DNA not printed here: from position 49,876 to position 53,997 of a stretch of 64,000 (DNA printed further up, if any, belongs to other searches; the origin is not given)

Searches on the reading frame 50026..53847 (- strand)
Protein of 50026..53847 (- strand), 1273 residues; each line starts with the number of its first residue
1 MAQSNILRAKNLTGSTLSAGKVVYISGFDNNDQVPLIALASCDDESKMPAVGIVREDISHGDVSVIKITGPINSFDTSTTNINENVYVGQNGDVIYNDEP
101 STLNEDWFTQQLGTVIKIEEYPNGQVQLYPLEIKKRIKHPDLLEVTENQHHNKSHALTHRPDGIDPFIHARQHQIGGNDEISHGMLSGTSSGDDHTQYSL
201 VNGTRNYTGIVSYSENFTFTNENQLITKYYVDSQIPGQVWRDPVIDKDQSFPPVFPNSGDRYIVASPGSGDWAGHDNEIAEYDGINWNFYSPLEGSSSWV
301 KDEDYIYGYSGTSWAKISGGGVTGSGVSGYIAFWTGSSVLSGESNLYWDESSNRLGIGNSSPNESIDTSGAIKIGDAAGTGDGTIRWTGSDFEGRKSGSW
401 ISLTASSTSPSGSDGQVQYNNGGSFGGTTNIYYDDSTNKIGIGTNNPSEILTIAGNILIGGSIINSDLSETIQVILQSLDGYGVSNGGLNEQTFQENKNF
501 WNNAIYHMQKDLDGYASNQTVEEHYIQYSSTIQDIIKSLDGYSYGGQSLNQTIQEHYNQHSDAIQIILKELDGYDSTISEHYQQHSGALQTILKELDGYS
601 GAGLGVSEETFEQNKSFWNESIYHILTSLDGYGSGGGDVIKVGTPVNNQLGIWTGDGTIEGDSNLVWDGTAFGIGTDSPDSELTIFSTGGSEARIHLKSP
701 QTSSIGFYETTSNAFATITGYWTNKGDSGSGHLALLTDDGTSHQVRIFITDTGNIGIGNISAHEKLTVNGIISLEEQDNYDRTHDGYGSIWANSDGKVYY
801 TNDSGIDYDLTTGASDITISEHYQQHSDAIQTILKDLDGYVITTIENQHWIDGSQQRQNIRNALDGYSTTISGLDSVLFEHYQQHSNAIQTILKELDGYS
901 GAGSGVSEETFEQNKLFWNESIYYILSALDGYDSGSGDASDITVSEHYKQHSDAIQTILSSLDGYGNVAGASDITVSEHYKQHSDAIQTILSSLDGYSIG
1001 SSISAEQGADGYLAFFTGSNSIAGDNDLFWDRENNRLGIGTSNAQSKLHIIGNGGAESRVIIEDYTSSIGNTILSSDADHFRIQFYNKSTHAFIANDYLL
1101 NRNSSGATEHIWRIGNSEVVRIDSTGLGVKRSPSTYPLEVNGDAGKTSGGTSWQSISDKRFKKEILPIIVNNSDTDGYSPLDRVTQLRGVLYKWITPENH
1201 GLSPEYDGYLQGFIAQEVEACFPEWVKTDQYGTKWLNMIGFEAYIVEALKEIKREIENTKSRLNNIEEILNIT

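Call 11: search_protein_families(library=phrogs, proteins=[window:50026-53847:-], max_evalue=0.001)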
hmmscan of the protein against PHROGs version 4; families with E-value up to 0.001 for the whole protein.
window:50026-53847:- (1273 aa): 12 families
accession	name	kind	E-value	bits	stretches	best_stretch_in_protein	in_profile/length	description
phrog_5363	-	unknown function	1.1e-15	59.1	1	242-333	41-132/245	-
phrog_15388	-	unknown function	1.4e-13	52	1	243-326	37-121/345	-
phrog_9942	-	tail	1.5e-12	47.4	2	1036-1130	187-285/1178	tail fiber protein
phrog_13925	-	unknown function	1.6e-12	47.7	1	244-317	38-111/640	-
phrog_5906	-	unknown function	5.3e-11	43.8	1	1017-1077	23-84/197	-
phrog_7049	-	tail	1.8e-09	38.4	1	250-320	47-117/246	tail fiber protein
phrog_33119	-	tail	1.8e-09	37.7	1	982-1270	381-641/643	long tail fiber protein distal subunit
phrog_25093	-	unknown function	2.6e-09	37.4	1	250-326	48-124/564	-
phrog_34959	-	unknown function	1.8e-07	32.4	0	576-601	21-46/69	-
phrog_25848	-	tail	7.8e-07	28.7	1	1180-1267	519-595/598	tail fiber protein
phrog_35360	-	tail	2e-05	25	1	253-315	48-110/260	tail fiber protein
phrog_28992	-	unknown function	3.4e-05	24.1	1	1151-1256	243-329/343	-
